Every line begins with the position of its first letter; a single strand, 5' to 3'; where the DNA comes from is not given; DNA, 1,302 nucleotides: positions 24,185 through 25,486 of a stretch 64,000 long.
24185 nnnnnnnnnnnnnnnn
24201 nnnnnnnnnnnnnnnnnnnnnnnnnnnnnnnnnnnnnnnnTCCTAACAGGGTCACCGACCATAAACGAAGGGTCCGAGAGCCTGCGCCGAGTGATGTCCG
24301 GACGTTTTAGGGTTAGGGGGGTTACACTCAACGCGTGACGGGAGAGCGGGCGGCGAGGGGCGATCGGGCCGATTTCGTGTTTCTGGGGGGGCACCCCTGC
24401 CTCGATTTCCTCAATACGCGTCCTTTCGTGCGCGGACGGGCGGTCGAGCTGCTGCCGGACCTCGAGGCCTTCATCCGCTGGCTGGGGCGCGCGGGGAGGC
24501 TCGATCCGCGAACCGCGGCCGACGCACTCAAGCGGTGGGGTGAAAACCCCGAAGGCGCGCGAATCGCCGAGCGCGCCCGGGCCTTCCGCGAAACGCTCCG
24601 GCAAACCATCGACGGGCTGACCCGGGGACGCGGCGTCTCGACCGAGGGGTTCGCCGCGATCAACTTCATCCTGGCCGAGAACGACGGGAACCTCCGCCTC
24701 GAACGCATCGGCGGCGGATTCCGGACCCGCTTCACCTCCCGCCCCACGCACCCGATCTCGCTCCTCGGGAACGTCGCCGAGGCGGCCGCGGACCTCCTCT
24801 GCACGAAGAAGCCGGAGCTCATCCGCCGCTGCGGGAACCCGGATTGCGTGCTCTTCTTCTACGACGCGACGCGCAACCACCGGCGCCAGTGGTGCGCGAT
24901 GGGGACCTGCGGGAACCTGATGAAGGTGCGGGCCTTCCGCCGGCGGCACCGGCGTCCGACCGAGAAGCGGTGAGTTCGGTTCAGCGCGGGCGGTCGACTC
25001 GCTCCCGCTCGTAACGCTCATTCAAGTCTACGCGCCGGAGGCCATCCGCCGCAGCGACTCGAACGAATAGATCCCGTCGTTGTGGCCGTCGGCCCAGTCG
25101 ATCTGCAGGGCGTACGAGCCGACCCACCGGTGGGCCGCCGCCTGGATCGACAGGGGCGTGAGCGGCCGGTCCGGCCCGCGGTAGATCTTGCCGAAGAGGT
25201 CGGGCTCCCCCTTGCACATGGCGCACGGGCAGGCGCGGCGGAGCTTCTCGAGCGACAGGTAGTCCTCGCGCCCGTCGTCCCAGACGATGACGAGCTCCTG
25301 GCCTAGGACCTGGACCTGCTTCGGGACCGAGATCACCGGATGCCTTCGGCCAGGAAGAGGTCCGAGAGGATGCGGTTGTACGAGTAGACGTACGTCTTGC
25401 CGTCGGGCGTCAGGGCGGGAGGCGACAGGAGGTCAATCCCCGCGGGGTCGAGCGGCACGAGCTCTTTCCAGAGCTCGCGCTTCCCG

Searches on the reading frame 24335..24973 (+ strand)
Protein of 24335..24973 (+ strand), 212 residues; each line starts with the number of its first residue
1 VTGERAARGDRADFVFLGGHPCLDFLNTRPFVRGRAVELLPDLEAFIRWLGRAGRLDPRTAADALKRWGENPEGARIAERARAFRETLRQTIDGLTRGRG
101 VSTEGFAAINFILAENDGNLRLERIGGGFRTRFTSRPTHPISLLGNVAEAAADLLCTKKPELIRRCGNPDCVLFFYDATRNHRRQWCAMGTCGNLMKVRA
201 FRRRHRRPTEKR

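Call 47: search_protein_families(library=pfam, proteins=[window:24335-24973:+], max_evalue=0.001)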
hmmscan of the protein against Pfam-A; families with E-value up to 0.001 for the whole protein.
window:24335-24973:+ (212 aa): 2 families
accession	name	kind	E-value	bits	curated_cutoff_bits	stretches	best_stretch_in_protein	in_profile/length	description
PF07336.16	ABATE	-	4.5e-24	86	24.4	1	19-157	1-129/130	Putative stress-induced transcription regulator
PF11706.13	zf-CGNR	-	6.6e-18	64.7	24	1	163-205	2-44/44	CGNR zinc finger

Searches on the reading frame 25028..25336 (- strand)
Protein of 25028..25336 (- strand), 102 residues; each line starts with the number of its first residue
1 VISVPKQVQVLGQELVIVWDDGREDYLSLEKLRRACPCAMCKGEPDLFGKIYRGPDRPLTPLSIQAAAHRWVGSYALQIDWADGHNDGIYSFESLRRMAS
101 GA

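Call 47: search_protein_families(library=pfam, proteins=[window:25028-25336:-], max_evalue=0.001)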
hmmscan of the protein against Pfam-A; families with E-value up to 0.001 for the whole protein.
window:25028-25336:- (102 aa): 1 family
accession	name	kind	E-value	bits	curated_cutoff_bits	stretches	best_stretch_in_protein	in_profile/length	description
PF06155.17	GBBH-like_N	-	3.1e-19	69.9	22.8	1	12-96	7-85/85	Gamma-butyrobetaine hydroxylase-like, N-terminal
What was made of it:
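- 25028..25336 (-): Small GBBH-like_N (DUF971) gene that follows the A-type kinase here and in related arrays. Pfam PF06155, 69.9 bits (call 47).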
